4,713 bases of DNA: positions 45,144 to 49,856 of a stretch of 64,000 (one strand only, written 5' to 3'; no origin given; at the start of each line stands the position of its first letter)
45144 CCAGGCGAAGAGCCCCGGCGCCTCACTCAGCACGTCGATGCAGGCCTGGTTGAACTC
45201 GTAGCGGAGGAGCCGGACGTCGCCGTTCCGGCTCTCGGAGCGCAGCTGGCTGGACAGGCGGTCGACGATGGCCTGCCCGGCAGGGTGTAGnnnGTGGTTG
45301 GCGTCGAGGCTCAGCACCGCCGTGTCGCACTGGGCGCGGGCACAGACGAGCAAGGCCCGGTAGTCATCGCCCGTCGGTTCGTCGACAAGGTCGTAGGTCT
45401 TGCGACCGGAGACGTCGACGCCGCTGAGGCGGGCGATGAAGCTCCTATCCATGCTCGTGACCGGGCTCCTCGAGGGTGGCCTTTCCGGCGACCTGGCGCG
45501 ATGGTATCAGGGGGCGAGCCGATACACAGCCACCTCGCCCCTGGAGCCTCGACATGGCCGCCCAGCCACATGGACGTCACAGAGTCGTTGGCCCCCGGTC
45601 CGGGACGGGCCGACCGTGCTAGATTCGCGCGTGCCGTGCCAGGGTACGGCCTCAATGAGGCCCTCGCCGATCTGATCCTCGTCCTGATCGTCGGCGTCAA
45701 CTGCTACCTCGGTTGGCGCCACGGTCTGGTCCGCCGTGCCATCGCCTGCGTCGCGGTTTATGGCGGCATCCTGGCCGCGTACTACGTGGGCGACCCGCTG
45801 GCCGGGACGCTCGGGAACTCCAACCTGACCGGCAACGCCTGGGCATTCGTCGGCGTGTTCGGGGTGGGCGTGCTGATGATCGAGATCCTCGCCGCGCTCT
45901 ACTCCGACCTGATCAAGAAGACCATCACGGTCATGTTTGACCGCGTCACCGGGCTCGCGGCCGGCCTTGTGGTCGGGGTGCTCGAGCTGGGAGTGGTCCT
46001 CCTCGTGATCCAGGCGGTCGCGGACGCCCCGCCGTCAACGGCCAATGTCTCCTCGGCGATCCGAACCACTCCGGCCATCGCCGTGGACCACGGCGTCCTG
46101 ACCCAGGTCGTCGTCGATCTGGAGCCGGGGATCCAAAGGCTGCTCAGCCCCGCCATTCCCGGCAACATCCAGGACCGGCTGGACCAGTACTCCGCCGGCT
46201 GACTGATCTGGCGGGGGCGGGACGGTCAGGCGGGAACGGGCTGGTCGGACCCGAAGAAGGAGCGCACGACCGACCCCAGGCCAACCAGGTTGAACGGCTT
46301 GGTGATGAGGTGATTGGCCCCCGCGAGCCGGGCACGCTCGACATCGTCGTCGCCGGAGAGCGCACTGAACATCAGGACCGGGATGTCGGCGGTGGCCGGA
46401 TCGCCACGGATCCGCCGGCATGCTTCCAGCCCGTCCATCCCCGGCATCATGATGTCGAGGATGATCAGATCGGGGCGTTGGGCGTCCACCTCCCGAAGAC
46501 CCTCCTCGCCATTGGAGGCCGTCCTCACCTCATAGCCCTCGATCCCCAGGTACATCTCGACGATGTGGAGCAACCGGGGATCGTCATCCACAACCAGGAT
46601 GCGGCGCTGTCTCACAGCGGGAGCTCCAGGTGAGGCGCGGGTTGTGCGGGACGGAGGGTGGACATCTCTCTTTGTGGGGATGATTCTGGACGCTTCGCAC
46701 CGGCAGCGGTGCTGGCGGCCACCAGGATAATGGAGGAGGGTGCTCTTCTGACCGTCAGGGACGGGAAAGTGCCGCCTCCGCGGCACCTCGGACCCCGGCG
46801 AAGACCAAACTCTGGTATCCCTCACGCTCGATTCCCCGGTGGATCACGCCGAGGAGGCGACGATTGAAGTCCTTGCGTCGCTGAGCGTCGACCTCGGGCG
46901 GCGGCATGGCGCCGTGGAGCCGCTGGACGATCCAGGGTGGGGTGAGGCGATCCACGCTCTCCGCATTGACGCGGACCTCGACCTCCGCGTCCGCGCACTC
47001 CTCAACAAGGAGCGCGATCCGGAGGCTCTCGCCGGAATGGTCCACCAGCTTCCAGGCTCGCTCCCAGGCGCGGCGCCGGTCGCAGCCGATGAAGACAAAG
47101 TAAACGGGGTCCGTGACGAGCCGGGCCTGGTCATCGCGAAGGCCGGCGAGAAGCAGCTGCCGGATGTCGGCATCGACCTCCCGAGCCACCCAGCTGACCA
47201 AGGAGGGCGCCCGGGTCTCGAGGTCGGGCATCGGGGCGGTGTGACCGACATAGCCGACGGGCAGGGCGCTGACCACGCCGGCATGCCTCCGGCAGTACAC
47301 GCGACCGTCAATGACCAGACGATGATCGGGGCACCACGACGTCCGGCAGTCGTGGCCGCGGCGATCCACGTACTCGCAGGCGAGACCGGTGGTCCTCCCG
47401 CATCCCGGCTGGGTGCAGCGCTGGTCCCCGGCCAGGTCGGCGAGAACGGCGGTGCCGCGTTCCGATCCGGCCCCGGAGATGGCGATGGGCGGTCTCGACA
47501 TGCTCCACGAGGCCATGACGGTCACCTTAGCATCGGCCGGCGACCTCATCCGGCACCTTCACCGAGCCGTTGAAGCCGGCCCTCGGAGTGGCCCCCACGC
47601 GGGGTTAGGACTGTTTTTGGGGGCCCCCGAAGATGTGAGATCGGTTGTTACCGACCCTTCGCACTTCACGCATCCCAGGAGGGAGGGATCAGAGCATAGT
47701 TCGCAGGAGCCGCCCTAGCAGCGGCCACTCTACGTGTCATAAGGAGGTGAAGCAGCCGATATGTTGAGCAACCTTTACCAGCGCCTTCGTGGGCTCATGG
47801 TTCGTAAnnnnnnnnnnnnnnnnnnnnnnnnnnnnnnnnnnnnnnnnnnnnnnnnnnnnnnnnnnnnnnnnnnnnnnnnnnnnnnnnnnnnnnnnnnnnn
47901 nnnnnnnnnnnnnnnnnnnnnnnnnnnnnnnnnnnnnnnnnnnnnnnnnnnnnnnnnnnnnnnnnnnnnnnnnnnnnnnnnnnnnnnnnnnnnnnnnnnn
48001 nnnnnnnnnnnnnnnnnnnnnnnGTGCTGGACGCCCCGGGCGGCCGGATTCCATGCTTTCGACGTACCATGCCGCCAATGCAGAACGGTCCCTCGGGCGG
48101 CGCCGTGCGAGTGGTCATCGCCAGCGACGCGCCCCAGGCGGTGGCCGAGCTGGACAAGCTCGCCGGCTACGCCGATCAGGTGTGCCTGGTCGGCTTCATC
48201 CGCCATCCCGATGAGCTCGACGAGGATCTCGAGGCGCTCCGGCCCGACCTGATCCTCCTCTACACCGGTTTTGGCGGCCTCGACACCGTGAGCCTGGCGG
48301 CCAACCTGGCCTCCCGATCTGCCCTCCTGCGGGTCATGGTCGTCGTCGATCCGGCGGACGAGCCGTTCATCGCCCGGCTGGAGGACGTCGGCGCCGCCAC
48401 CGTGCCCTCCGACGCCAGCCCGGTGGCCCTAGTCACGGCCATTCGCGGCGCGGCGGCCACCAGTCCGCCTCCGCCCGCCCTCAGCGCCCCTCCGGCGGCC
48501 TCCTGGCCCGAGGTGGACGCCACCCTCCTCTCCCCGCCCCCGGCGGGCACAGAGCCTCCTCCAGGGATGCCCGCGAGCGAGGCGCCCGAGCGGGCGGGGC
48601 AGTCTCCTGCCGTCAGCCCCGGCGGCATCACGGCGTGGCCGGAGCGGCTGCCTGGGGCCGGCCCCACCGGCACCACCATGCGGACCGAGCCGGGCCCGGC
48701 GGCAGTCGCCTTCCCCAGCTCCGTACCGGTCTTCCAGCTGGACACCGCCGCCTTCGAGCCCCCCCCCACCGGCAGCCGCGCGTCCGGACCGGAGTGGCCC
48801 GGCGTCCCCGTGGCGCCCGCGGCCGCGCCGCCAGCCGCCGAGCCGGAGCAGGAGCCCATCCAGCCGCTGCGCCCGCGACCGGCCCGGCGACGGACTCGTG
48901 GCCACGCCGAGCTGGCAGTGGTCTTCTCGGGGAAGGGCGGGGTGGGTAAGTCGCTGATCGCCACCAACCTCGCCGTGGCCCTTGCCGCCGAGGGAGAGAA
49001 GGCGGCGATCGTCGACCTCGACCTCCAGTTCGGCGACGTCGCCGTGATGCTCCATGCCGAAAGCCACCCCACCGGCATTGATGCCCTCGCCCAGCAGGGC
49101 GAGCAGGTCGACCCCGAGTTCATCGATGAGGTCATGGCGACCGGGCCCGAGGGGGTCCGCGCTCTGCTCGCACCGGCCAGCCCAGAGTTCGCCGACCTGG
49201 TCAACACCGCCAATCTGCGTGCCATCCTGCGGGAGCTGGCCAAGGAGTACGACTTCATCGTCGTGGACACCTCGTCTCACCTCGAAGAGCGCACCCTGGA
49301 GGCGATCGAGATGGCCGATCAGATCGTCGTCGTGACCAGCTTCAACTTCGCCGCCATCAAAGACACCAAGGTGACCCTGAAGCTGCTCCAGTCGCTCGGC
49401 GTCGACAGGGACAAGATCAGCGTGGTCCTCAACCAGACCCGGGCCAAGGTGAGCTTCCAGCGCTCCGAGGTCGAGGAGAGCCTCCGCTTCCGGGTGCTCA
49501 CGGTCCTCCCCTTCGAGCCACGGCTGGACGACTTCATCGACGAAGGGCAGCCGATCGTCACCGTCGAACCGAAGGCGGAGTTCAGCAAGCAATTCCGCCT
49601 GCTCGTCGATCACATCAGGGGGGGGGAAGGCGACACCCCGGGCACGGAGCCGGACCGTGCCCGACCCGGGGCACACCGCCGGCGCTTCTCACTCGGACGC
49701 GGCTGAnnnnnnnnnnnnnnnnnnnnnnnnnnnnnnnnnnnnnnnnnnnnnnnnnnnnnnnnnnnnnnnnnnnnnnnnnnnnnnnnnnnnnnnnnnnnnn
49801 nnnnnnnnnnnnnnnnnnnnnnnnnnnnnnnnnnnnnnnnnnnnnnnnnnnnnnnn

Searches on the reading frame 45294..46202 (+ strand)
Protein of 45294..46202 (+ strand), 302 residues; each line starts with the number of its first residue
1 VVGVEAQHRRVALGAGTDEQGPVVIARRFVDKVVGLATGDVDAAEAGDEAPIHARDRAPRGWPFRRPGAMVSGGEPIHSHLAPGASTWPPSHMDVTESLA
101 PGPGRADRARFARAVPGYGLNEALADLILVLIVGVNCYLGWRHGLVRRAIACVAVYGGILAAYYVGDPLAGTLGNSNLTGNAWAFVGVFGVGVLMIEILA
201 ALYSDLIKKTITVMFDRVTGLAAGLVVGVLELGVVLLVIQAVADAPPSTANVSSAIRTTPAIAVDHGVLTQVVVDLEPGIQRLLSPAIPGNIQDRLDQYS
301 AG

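Call 24: search_protein_families(library=pfam, max_evalue=0.001, proteins=[window:45294-46202:+])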
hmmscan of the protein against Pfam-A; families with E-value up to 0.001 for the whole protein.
window:45294-46202:+ (302 aa): 1 family
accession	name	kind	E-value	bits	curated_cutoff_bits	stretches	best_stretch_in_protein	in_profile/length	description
PF02674.22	Colicin_V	-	2.8e-17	63.5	29.3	1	126-248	2-127/144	Colicin V production protein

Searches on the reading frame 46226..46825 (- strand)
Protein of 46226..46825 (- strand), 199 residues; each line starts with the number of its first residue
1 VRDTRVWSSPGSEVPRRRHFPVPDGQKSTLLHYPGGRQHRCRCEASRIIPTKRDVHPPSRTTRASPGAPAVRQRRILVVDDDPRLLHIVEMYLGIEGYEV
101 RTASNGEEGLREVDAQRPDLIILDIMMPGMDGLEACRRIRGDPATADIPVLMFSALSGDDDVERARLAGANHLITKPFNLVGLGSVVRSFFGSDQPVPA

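Call 25: search_protein_families(library=pfam, max_evalue=0.001, proteins=[window:46226-46825:-])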
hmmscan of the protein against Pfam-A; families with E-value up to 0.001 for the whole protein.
window:46226-46825:- (199 aa): 1 family
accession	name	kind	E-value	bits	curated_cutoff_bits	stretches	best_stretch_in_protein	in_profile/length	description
PF00072.30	Response_reg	-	1.5e-29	102.8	30.2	1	76-183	1-106/111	Response regulator receiver domain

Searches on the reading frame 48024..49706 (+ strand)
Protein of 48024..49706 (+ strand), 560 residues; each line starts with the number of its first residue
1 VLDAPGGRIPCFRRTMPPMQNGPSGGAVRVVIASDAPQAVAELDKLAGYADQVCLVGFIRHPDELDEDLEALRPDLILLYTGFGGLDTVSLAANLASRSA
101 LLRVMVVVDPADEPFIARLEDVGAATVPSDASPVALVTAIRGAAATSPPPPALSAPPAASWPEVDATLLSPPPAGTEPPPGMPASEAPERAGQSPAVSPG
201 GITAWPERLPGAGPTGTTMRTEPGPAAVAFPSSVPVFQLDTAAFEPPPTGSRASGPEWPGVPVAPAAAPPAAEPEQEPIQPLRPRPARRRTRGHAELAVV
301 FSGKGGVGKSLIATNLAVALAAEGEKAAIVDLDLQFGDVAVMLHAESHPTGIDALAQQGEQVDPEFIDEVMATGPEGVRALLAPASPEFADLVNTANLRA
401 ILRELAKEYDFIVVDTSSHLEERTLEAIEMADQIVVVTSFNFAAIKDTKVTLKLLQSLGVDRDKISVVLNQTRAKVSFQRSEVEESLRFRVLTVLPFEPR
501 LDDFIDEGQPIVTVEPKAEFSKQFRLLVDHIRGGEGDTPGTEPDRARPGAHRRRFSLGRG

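Call 25: search_protein_families(library=pfam, max_evalue=0.001, proteins=[window:48024-49706:+])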
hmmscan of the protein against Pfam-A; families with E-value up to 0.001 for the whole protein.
window:48024-49706:+ (560 aa): 10 families
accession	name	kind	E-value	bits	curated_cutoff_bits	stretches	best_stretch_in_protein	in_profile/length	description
PF10609.15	ParA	-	2.6e-18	66.8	27.1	1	298-531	6-245/246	NUBPL iron-transfer P-loop NTPase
PF13614.12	AAA_31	-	5e-15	56.3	27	1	300-450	6-159/177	AAA domain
PF01656.29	CbiA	-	1.1e-13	51.6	25.4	1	299-511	2-125/125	CobQ/CobB/MinD/ParA nucleotide binding domain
PF00142.24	Fer4_NifH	-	4.3e-11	43.2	25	1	299-531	3-244/271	4Fe-4S iron sulfur cluster binding proteins, NifH/frxC family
PF09140.17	MipZ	-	2.9e-10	40.4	20.7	1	299-335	4-40/262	ATPase MipZ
PF13481.12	AAA_25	-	3.8e-06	27.1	27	1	283-420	18-155/195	AAA domain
PF02374.21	ArsA_ATPase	-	2.2e-05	24.2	24.3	1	299-333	4-38/305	Anion-transporting ATPase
PF13500.12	AAA_26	-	2.3e-05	24.8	27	1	383-502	71-195/198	AAA domain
PF06564.18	CBP_BcsQ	-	0.00021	21.3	21.3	0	304-332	10-38/234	Cellulose biosynthesis protein BcsQ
PF13479.12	AAA_24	-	0.00076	19.8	27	0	298-433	4-89/195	AAA domain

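Call 87: search_protein_families(library=ncbifam, max_evalue=0.001, proteins=[window:48024-49706:+])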
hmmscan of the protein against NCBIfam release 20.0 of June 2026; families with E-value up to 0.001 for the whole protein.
window:48024-49706:+ (560 aa): 29 families (the best 25 are shown)
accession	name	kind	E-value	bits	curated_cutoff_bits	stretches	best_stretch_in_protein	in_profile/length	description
TIGR01969.1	minD_arch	subfamily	1.3e-31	109.7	201.75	1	299-535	4-234/251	cell division ATPase MinD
TIGR01968.1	minD_bact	equivalog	3.9e-25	88.7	212.9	1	296-535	2-240/261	septum site-determining protein MinD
NF041546.1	ParA_partition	equivalog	1.2e-18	67.4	180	2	394-492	62-161/203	ParA family partition ATPase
NF041136.1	MrpORP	equivalog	3.4e-17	62.8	450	1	298-532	8-249/365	iron-sulfur cluster carrier protein MrpORP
TIGR03815.1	CpaE_hom_Actino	equivalog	7.9e-16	58.1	154.45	1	293-510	109-320/340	septum site-determining protein Ssd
NF008669.0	PRK11670.1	equivalog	1.2e-14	54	348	1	292-531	104-349/369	iron-sulfur cluster carrier protein ApbC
TIGR03018.1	pepcterm_TyrKin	hypoth_equivalog_domain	3.5e-11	42.8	230.65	1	292-458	32-199/207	XrtA-associated tyrosine autokinase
NF008079.0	PRK10818.1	equivalog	3.8e-11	42.8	508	1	295-458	2-163/270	septum site-determining protein MinD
TIGR01007.1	eps_fam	subfamily_domain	4.1e-11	42.8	108.05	1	299-475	21-193/204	polysaccharide biosynthesis tyrosine autokinase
TIGR03371.1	cellulose_yhjQ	equivalog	3.4e-10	39.8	157.85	1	299-525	5-235/246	cellulose biosynthesis protein BcsQ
TIGR01005.1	eps_transp_fam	subfamily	1.7e-09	36.4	411.7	1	295-474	546-720/754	exopolysaccharide transport protein family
TIGR03029.1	EpsG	equivalog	2e-09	37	313.8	1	273-460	81-265/274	chain length determinant protein tyrosine kinase EpsG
TIGR01287.1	nifH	equivalog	2.2e-09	37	394.35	1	299-380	3-82/275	nitrogenase iron protein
NF047398.1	AAA_KGGVGR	domain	4.8e-09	36.8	90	1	297-361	4-71/190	KGGVGR-motif variant AAA ATPase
TIGR01281.1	DPOR_bchL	equivalog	4.6e-08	32.8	345.15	1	301-446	5-154/268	ferredoxin:protochlorophyllide reductase (ATP-dependent) iron-sulfur ATP-binding protein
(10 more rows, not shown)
